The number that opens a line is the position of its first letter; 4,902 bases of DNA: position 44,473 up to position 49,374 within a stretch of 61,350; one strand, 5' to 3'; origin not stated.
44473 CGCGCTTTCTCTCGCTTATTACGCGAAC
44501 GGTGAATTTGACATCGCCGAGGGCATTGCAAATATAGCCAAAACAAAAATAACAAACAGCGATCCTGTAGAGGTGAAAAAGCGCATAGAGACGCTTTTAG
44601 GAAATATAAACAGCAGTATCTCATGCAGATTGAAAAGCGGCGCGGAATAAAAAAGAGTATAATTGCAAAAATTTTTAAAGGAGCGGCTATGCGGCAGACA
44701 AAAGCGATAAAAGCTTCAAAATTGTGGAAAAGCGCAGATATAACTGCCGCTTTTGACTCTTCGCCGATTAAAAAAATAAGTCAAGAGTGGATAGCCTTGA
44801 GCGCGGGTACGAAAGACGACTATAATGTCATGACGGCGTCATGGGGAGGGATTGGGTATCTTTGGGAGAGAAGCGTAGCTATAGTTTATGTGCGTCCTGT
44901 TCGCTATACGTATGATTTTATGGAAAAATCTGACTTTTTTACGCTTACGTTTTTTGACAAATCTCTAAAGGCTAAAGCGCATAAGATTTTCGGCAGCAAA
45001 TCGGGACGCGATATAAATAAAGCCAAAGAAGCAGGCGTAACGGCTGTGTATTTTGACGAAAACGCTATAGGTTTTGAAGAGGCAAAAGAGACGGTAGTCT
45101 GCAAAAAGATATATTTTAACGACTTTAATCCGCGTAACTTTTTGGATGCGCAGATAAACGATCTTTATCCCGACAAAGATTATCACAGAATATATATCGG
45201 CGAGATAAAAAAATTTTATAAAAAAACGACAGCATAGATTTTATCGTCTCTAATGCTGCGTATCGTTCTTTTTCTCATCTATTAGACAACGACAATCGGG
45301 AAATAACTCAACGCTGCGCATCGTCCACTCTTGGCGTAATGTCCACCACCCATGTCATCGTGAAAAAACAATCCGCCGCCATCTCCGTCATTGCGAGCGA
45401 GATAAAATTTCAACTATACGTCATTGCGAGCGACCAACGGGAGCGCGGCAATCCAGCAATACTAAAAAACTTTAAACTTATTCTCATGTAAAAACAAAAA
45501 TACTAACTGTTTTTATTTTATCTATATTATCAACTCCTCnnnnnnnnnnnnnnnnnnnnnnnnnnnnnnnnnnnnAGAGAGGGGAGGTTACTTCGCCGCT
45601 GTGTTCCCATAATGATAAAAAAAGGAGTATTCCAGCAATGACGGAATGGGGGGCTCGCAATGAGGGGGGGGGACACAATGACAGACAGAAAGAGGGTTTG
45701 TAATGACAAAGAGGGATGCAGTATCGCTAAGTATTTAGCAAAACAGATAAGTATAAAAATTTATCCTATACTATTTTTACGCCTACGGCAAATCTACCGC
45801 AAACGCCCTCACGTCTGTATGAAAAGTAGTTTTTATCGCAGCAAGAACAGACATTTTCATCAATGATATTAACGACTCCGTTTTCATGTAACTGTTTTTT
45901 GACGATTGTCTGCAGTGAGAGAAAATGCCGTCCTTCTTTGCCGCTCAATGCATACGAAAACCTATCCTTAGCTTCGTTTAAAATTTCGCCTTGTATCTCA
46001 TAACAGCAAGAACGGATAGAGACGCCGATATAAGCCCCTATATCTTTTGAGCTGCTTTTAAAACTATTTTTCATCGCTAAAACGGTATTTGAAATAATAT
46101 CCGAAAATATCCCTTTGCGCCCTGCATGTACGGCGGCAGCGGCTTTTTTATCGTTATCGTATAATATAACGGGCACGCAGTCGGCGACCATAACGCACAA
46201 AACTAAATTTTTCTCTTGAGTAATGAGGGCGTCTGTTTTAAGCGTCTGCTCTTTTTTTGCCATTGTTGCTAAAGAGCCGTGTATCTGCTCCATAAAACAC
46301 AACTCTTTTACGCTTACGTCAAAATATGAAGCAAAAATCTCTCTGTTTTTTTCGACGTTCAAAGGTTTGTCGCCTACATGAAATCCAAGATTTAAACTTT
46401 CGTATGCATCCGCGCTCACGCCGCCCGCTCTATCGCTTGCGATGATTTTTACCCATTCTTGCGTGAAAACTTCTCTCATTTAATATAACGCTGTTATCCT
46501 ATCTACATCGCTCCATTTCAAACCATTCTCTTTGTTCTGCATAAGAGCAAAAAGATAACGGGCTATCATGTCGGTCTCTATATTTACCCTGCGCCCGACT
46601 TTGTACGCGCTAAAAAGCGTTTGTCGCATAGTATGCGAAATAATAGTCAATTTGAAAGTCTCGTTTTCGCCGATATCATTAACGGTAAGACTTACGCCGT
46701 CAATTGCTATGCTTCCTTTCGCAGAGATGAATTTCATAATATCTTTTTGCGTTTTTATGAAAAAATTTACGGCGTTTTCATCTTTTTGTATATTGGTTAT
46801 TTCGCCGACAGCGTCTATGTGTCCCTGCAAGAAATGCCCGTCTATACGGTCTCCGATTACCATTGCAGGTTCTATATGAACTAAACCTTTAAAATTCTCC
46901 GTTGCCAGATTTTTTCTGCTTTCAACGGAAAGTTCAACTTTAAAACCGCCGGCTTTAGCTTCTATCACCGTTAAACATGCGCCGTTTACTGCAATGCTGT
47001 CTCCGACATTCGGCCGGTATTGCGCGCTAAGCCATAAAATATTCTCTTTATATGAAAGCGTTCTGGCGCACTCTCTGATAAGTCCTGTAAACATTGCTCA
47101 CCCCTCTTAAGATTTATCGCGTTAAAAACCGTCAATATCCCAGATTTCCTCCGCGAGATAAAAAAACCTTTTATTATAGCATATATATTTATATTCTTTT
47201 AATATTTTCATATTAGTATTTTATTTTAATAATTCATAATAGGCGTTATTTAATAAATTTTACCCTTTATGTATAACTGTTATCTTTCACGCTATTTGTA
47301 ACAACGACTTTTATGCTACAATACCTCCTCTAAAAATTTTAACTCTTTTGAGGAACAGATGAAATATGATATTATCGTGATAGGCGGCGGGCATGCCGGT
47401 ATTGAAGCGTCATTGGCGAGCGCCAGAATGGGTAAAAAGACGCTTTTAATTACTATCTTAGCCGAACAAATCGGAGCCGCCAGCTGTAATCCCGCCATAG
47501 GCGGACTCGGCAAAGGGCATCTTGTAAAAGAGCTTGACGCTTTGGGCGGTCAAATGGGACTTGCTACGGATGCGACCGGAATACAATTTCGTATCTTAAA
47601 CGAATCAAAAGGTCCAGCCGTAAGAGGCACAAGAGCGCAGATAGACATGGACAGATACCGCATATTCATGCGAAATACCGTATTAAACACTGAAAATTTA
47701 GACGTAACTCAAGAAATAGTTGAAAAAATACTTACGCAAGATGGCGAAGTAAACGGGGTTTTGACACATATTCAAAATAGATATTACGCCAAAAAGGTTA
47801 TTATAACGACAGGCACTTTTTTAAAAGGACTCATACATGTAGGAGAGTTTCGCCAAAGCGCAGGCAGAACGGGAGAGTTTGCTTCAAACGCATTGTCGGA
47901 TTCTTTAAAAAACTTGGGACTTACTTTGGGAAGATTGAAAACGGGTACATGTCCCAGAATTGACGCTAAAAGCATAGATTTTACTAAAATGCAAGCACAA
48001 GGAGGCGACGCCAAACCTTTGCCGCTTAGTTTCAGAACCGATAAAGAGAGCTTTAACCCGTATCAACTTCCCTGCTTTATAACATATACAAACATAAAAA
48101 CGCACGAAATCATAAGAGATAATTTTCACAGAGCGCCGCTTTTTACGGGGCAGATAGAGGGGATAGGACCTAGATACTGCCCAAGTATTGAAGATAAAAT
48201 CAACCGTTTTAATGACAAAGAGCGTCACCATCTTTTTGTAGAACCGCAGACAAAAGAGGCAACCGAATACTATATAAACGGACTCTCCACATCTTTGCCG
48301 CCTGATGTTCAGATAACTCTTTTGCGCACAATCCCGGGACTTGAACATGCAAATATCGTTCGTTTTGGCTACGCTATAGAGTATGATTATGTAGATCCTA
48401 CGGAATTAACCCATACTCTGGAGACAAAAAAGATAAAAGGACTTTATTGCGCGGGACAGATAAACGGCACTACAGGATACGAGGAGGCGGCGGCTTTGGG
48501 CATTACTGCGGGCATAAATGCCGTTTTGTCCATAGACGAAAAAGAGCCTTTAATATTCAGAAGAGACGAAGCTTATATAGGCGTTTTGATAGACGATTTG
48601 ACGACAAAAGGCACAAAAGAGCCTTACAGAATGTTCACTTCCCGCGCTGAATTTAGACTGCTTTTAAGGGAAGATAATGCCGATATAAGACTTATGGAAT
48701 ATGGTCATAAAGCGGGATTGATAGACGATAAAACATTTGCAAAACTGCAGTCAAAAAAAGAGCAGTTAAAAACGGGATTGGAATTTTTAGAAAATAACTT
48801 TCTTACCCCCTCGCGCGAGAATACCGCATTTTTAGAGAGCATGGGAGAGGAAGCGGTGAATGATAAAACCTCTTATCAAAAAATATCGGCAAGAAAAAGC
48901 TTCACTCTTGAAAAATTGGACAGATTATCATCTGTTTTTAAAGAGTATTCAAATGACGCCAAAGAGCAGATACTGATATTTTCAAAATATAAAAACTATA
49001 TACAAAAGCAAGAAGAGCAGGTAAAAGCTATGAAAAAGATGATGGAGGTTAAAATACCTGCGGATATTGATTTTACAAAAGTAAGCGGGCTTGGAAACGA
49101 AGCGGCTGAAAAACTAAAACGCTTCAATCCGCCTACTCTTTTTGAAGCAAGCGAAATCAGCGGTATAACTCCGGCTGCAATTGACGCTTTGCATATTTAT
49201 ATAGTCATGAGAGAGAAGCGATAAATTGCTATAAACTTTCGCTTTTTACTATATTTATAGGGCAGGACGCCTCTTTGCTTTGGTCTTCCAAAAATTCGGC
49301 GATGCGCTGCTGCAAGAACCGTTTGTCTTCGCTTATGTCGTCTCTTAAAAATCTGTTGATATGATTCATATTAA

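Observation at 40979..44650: Stand-alone vWA / PP2C-phosphatase / Ser-Thr-kinase three-gene cassette (TerY-P-like triad) after perR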

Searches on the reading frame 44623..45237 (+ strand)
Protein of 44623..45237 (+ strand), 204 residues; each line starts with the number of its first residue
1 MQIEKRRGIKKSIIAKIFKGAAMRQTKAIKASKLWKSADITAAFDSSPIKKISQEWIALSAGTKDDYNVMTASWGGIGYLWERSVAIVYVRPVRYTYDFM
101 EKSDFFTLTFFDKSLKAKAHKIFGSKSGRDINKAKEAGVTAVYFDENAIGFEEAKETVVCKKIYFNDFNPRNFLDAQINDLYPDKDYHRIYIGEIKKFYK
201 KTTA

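Call 3: search_protein_families(library=pfam, proteins=[window:44623-45237:+], max_evalue=0.1)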
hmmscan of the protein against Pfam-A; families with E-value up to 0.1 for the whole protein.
window:44623-45237:+ (204 aa): 1 family
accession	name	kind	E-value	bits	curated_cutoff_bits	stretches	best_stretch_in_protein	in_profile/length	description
PF01613.24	Flavin_Reduct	-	5.4e-05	23.8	27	1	64-163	16-113/153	Flavin reductase like domain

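Call 5: search_protein_families(library=ncbifam, proteins=[window:44623-45237:+], max_evalue=0.1)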
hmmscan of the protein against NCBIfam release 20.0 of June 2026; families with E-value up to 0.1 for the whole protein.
window:44623-45237:+ (204 aa): 0 families

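Call 84: search_protein_families(library=pfam, proteins=[window:44689-45237:+], max_evalue=0.00001)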
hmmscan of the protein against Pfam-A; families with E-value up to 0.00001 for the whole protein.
window:44689-45237:+ (182 aa): 0 families

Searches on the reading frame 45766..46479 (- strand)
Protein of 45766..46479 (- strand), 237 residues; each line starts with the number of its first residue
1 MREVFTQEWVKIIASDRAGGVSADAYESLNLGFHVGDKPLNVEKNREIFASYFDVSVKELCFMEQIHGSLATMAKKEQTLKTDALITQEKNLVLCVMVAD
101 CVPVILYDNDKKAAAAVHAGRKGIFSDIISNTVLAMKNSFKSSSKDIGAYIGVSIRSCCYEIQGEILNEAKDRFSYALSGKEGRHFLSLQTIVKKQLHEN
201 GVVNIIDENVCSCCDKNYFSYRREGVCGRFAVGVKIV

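Call 84: search_protein_families(library=pfam, proteins=[window:45766-46479:-], max_evalue=0.00001)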
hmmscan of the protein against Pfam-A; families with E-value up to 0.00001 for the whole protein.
window:45766-46479:- (237 aa): 1 family
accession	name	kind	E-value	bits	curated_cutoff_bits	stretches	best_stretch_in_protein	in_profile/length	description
PF02578.20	Cu-oxidase_4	-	2e-66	224.3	22.9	1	16-232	2-235/238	Multi-copper polyphenol oxidoreductase laccase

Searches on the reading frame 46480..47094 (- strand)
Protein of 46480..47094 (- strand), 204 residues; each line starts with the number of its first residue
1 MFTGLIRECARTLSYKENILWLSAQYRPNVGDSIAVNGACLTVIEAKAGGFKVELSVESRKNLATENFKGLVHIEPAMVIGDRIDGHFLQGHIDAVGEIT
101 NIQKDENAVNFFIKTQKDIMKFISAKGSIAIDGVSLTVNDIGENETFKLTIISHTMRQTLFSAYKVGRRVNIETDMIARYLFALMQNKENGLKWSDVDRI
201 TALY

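Call 84: search_protein_families(library=pfam, proteins=[window:46480-47094:-], max_evalue=0.00001)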
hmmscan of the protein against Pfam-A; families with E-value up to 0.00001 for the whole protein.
window:46480-47094:- (204 aa): 1 family
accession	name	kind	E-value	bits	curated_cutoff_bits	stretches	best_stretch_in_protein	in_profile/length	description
PF00677.23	Lum_binding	-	8.5e-37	125.5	27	2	90-175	1-86/86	Lumazine binding domain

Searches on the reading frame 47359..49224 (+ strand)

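Call 84: search_protein_families(library=pfam, proteins=[window:47359-49224:+], max_evalue=0.00001)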
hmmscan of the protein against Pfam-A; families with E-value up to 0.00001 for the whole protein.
window:47359-49224:+ (621 aa): 4 families
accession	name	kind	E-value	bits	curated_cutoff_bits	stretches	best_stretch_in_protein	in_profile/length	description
PF01134.28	GIDA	-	1.5e-163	544.9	22.1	1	4-396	1-391/391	Glucose inhibited division protein A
PF13932.14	SAM_GIDA_C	-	4.8e-20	71.6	27.1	1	556-611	1-56/57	tRNA modifying enzyme MnmG/GidA C-terminal helical bundle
PF21680.2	GIDA_C_1st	-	2.6e-13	51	24.7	1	458-552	2-96/96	tRNA modifying enzyme MnmG/GidA C-terminal helical domain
PF12831.13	FAD_oxidored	-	8.1e-06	25.8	27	1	4-32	1-29/416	FAD dependent oxidoreductase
